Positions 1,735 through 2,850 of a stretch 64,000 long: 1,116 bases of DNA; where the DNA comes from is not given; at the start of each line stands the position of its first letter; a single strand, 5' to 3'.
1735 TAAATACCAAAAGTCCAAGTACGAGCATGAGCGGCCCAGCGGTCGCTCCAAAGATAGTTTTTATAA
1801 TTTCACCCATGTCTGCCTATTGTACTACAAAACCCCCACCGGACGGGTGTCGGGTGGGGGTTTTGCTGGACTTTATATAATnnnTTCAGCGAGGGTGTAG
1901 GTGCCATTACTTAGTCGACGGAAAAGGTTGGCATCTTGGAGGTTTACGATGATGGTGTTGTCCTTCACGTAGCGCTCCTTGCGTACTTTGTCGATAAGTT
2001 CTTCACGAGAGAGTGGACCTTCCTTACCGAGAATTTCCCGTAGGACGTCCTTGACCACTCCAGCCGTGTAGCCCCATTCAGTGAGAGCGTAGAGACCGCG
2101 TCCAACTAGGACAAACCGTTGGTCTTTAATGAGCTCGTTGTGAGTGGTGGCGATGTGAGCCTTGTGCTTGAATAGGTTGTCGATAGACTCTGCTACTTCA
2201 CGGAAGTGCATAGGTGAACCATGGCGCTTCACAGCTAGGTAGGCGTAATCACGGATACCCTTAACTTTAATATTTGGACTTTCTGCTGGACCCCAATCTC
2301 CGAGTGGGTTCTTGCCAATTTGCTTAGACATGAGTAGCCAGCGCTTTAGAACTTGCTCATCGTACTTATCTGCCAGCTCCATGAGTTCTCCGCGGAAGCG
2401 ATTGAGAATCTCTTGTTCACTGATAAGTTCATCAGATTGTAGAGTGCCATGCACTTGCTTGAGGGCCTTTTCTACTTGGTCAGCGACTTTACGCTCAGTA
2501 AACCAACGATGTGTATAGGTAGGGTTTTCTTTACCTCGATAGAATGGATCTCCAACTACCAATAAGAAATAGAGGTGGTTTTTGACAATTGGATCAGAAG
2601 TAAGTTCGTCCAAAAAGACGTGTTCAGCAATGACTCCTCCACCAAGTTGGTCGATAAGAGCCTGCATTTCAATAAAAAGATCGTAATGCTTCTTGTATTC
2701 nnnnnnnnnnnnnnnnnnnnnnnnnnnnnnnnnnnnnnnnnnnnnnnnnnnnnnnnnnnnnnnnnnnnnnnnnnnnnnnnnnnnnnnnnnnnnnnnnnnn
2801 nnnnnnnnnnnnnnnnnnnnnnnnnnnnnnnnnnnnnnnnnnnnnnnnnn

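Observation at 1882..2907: Protein combining sigma-70 region-4 HTH (N-terminal) with a HARE-HTH-like domain (C-terminal)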

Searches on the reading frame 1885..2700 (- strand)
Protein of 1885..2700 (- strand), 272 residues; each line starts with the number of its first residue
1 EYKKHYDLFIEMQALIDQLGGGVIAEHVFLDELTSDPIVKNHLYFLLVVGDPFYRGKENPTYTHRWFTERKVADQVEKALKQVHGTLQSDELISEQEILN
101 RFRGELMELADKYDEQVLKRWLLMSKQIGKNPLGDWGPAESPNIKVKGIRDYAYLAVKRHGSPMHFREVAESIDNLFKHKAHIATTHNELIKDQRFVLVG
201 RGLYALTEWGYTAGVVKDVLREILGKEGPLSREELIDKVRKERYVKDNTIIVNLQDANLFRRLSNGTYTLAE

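Call 24: search_protein_representatives(protein=window:1885-2700:-)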
Query: 272 residues. Proteins with E-value up to 0.001 (for the whole library): 1115; up to 1e-10: 769; up to 1e-30: 399. The best 150 are listed.
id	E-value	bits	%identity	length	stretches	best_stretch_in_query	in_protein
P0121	1.3e-96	339.4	61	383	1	2-271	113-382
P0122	1.7e-89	316.1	84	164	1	109-272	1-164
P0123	3.3e-89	315.2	54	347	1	6-271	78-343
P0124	6.6e-79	281.4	48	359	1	5-271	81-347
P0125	2.8e-77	276.1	51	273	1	20-270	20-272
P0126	7.6e-75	268.1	56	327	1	72-271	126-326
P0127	3.0e-70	253.0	54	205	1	71-270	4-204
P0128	2.5e-68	246.7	46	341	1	9-271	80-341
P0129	9.3e-65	235.0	65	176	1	114-271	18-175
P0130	1.8e-63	230.7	39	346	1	4-268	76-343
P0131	9.0e-63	228.5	65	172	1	106-271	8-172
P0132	4.8e-62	226.1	52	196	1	30-221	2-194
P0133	2.3e-61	223.9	42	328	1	4-272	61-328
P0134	6.3e-60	219.2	40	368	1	7-270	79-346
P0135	9.0e-59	215.4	41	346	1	7-269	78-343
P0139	4.3e-55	203.3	40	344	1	3-269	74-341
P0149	4.1e-49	183.7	51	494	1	68-239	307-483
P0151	1.5e-47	178.6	41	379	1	18-270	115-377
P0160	9.2e-46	172.7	34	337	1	14-270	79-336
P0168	2.2e-44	168.2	40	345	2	12-269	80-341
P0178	2.5e-43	164.7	34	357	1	19-271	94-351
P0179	3.6e-43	164.2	41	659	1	20-271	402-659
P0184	6.4e-43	163.4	35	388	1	9-267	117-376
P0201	2.0e-41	158.5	38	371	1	2-271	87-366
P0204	4.4e-41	157.4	41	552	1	20-270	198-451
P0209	6.9e-41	156.7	35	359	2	21-267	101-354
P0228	8.4e-40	153.2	34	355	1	8-270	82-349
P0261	5.7e-38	147.2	38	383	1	17-272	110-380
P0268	1.3e-37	146.0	34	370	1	12-271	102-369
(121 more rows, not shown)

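Call 54: list_cluster_members(proteins=[P0130, P0160, P0178, P0209, P0228, P0268, P0179, P0204, P0149, P0124])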
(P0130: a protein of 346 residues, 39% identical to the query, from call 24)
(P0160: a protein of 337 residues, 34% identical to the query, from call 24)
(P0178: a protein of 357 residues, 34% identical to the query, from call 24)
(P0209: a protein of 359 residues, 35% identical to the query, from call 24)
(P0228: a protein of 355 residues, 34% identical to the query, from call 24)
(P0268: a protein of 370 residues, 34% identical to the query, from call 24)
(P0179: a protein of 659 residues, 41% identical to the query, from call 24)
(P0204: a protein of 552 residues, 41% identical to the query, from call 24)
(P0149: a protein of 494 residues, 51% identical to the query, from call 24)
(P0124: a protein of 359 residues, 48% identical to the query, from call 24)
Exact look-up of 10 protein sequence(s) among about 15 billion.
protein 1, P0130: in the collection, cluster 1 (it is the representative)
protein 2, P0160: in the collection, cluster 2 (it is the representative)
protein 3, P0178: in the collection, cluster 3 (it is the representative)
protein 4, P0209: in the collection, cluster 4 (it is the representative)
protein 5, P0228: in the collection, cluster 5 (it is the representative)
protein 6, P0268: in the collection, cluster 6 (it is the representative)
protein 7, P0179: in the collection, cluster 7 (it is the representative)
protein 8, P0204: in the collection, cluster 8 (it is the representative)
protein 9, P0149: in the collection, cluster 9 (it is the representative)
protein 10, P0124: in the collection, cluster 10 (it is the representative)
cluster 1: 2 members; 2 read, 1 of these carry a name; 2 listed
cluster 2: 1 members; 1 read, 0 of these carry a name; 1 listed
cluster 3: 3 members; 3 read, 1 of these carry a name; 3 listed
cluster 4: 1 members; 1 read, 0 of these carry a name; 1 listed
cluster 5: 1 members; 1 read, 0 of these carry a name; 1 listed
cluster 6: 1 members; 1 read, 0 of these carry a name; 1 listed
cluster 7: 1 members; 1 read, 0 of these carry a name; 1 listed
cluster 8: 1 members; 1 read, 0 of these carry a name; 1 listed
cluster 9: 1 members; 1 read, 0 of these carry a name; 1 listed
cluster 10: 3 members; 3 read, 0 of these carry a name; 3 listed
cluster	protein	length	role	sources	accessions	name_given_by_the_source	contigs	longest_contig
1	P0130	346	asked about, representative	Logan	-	-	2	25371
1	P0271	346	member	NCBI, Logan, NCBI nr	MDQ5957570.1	MAG: HARE-type protein [Patescibacteria group bacterium] | HARE-type protein [Patescibacteria group bacterium]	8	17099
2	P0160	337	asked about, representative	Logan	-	-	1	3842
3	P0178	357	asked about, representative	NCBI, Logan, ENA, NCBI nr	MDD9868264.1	MAG: hypothetical protein OXU73_02970 [Candidatus Campbellbacteria bacterium] | hypothetical protein [Candidatus Campbellbacteria bacterium]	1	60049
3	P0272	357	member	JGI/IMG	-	-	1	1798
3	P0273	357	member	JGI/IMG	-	-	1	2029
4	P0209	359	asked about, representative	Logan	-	-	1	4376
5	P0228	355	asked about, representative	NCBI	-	-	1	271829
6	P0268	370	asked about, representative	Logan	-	-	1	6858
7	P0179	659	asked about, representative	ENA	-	-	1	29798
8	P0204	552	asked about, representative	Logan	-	-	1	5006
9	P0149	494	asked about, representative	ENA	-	-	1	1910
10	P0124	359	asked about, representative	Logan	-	-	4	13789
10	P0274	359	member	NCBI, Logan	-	-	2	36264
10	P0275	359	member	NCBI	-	-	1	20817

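Call 55: find_encoding_contigs(protein=P0160, flank=6000, max_places=3)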
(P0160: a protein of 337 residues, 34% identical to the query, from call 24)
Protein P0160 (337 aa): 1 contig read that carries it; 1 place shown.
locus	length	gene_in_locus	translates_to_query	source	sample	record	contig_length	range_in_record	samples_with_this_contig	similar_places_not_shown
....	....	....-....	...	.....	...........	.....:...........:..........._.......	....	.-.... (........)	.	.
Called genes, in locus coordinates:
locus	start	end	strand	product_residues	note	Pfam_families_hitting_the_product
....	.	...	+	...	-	?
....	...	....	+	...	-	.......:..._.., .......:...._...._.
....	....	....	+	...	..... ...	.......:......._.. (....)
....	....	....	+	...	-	?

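Call 56: find_encoding_contigs(protein=P0228, flank=6000, max_places=2)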
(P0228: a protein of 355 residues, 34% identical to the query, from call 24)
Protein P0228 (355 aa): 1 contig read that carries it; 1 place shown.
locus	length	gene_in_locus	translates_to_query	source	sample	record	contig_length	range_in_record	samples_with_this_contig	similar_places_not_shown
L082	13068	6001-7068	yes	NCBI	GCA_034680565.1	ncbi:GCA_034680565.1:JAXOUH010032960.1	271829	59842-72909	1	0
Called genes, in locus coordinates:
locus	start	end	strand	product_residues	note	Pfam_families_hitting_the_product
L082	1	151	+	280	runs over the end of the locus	-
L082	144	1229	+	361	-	PF01207:Dus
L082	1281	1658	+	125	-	-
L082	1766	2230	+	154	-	-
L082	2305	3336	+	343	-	PF05496:RuvB_N, PF06068:TIP49 (faint), PF13177:DNA_pol3_delta2 (weak), PF13401:AAA_22 (faint), PF00004:AAA, PF13173:AAA_14 (weak), PF13177:DNA_pol3_delta2, PF12169:DNA_pol3_gamma3 (weak), +1 more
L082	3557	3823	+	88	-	-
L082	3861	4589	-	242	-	-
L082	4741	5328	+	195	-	-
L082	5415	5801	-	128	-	PF04138:GtrA_DPMS_TM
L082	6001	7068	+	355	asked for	PF04545:Sigma70_r4 (faint)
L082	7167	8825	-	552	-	PF04542:Sigma70_r2, PF04545:Sigma70_r4 (weak), PF08299:Bac_DnaA_C (faint)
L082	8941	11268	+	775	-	PF00270:DEAD (faint), PF04851:ResIII, PF00271:Helicase_C, PF14882:INT_rpt (weak)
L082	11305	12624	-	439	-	PF00239:Resolvase, PF07508:Recombinase, PF13408:Zn_ribbon_recom (weak)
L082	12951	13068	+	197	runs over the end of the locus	-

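Call 57: find_encoding_contigs(protein=P0178, flank=6000, max_places=2)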
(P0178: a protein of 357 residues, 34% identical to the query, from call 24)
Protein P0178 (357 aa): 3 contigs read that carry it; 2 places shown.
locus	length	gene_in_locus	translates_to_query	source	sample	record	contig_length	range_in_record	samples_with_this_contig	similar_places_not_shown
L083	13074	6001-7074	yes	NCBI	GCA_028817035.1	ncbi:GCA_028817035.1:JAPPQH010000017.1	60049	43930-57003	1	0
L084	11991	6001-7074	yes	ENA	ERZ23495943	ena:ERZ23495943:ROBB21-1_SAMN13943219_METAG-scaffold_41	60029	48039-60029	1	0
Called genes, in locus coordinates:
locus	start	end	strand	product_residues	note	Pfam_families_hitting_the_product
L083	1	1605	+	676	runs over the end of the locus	-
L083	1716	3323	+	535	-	-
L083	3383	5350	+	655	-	-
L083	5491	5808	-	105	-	PF02954:HTH_8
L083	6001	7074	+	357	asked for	PF04545:Sigma70_r4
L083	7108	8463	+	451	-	-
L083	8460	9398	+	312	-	PF02618:YceG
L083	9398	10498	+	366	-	PF03054:tRNA_Me_trans, PF20259:tRNA_Me_trans_M, PF20258:tRNA_Me_trans_C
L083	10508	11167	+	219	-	-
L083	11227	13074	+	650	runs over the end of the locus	-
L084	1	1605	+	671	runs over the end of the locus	-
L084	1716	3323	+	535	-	-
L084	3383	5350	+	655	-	-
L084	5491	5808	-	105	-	PF02954:HTH_8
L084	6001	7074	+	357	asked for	PF04545:Sigma70_r4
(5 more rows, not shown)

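Call 58: find_encoding_contigs(protein=P0179, flank=6000, max_places=2)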
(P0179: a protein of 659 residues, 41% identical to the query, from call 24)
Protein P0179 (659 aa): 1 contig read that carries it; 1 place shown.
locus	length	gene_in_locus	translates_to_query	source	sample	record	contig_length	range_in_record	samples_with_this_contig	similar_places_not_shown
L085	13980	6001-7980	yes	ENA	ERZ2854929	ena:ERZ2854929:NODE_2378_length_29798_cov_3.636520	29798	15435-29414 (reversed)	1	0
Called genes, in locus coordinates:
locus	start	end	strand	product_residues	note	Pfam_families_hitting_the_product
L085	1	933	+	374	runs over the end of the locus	PF03033:Glyco_transf_28, PF04101:Glyco_tran_28_C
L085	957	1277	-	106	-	-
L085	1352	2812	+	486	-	PF00749:tRNA-synt_1c, PF19269:Anticodon_2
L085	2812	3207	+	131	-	-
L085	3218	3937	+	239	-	PF20260:PUA_4 (weak), PF04452:Methyltrans_RNA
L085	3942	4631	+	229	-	-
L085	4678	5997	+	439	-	PF21760:SecD_1st, PF22599:SecDF_P1_head, PF03176:MMPL, PF00873:ACR_tran (faint), PF02355:SecD_SecF_C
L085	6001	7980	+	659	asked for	PF07549:Sec_GG, PF02355:SecD_SecF_C, PF04545:Sigma70_r4, PF05066:HARE-HTH (weak)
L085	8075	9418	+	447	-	PF26449:DUF8128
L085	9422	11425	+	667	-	PF01935:DUF87, PF10412:TrwB_AAD_bind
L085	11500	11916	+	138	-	PF13279:4HBT_2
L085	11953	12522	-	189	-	PF08207:EFP_N, PF01132:EFP, PF09285:Elong-fact-P_C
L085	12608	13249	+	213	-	PF02878:PGM_PMM_I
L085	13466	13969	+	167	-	PF02880:PGM_PMM_III, PF00408:PGM_PMM_IV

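Call 63: find_encoding_contigs(protein=P0139, flank=5000, max_places=2)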
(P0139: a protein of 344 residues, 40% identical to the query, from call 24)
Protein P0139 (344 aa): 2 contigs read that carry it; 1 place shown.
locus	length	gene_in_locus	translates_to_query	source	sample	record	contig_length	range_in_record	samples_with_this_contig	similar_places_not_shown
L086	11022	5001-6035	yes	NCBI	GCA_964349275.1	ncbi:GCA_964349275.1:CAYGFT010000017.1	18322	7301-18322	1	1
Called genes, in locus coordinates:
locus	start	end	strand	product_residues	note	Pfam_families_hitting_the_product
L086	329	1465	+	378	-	-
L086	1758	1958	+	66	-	-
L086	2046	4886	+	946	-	PF00005:ABC_tran (faint), PF02463:SMC_N (faint), PF03193:RsgA_GTPase (faint), PF13191:AAA_16 (faint), PF13555:AAA_29 (faint), PF20703:nSTAND1 (faint), PF17760:UvrA_inter, PF17755:UvrA_DNA-bind, +1 more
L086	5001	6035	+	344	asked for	PF04545:Sigma70_r4, PF05066:HARE-HTH (faint)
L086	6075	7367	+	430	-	PF26449:DUF8128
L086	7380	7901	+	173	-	-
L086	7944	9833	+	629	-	PF02534:T4SS-DNA_transf (faint), PF01935:DUF87, PF10412:TrwB_AAD_bind, PF12696:TraG-D_C (weak)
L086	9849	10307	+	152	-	PF22769:DCD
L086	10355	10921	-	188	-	PF08207:EFP_N, PF09285:Elong-fact-P_C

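Call 64: find_encoding_contigs(protein=P0168, flank=5000, max_places=2)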
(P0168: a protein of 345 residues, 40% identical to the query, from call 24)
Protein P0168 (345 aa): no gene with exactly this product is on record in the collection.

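Call 65: find_encoding_contigs(protein=P0151, flank=5000, max_places=2)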
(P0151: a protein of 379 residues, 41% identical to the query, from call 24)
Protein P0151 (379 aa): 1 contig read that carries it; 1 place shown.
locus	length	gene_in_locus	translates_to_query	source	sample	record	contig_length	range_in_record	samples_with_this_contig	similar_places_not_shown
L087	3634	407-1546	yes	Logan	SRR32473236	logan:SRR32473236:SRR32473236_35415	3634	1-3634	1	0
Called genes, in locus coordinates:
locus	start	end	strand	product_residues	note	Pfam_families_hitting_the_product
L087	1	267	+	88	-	?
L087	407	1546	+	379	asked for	PF04545:Sigma70_r4, PF05066:HARE-HTH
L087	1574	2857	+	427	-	PF26449:DUF8128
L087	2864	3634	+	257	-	?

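Call 69: search_protein_families(library=pfam, proteins=[L085:8075-9415:+, L086:6075-7364:+, L086:7380-7898:+, L086:7944-9830:+, L087:1574-2854:+, L083:7108-8460:+], max_evalue=0.01)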
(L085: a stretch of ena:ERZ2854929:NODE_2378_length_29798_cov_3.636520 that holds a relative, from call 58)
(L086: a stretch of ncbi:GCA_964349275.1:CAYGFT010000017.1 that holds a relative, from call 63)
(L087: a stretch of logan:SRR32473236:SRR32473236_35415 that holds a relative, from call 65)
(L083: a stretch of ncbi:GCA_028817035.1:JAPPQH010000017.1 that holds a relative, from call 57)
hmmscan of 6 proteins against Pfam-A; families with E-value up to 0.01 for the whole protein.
L085:8075-9415:+ (447 aa): 0 families

L086:6075-7364:+ (430 aa): 0 families

L086:7380-7898:+ (173 aa): 0 families

L086:7944-9830:+ (629 aa): 10 families
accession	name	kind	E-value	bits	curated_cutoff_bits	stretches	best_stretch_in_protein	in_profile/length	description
PF10412.15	TrwB_AAD_bind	-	2.2e-13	50.3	20.5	1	28-345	14-311/387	Type IV secretion-system coupling protein DNA-binding domain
PF01935.23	DUF87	-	1.5e-09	38.8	23.2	1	30-244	24-203/220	Helicase HerA, central domain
PF12696.13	TraG-D_C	-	3.4e-06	27.4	22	1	282-353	3-73/126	TraM recognition site of TraD and TraG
PF02534.20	T4SS-DNA_transf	-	4.5e-06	26.2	20.1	1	21-350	44-376/468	Type IV secretory system Conjugative DNA transfer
PF13401.12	AAA_22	-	4.6e-05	24.2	27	1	28-62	4-39/130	AAA domain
PF25199.1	nSTAND_NTPase5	-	0.00014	22.2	34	1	27-80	39-93/145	Novel STAND NTPase 5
PF24389.1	ORC-CDC6-like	-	0.00046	19.5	27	1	23-55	26-58/571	ORC-CDC6-like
PF13191.12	AAA_16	-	0.00071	20.5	32.6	0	30-69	25-63/167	AAA ATPase domain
PF12846.13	AAA_10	-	0.003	17.1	27.5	1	27-79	19-70/362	AAA-like domain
PF01580.24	FtsK_SpoIIIE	-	0.0084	16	24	0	20-49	32-59/221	FtsK/SpoIIIE family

L087:1574-2854:+ (427 aa): 0 families

L083:7108-8460:+ (451 aa): 0 families

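Call 70: search_protein_families(library=padloc, proteins=[L086:6075-7364:+, L086:7380-7898:+, L086:7944-9830:+], max_evalue=0.01)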
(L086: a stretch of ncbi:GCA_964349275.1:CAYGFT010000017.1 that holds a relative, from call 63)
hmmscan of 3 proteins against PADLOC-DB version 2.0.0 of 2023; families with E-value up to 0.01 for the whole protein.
L086:6075-7364:+ (430 aa): 0 families

L086:7380-7898:+ (173 aa): 0 families

L086:7944-9830:+ (629 aa): 6 families
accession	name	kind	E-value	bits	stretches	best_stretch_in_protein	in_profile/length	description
PDLC04140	mad8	-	1.3e-16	59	1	22-355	19-265/314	mads_8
PDLC04103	HerA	-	1.8e-08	31.2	2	286-344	459-509/579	-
PDLC01055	HerA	-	9.8e-08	29.2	1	29-79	157-209/532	Type III coevolved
PDLC04105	HerA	-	8.4e-06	22.6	1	30-83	167-221/576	-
PDLC02422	PprDinG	-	0.00098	15.4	1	22-83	187-246/930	-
PDLC02350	AbiO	-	0.0032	14.3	0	29-64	192-227/468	AbiO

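Call 76: find_related_loci(query=A3, collection=metagenome_contigs, flank=6000)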
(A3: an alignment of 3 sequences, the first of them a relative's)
Query A3 (430 aa) in metagenome_contigs; peptide patterns used: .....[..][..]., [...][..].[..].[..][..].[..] (x = any residue, [..] = any of these).
133 stretches matched a pattern; 50 encode a relative of the query (tblastn E <= 1e-3); 50 distinct loci.
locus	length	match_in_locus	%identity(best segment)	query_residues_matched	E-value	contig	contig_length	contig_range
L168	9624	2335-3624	94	1-430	0e+0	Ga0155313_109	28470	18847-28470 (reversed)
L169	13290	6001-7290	94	1-430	0e+0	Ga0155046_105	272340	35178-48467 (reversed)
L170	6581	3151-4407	40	9-423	4e-97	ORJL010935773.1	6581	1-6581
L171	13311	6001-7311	37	3-418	3e-84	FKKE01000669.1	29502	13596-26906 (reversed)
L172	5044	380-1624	37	38-418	5e-79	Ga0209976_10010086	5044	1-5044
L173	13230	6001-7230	34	20-418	6e-78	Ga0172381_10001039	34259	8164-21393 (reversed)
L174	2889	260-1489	36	21-420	9e-78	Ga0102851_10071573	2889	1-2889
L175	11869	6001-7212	35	26-418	5e-72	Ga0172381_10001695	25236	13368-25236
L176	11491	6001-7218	34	22-417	7e-72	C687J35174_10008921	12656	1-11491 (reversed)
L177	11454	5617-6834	34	22-417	7e-72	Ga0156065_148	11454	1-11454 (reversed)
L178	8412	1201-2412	34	23-418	6e-71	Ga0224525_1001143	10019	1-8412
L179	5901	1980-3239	33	20-417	1e-68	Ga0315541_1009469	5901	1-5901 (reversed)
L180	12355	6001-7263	34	20-418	3e-68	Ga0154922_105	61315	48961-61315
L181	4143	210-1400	35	42-418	3e-68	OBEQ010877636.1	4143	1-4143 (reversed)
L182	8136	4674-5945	35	18-422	2e-67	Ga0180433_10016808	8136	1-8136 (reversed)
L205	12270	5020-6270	31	20-417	5e-50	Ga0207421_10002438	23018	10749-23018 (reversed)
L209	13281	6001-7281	27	15-430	1e-45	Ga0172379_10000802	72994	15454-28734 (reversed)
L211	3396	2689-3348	39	3-220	2e-41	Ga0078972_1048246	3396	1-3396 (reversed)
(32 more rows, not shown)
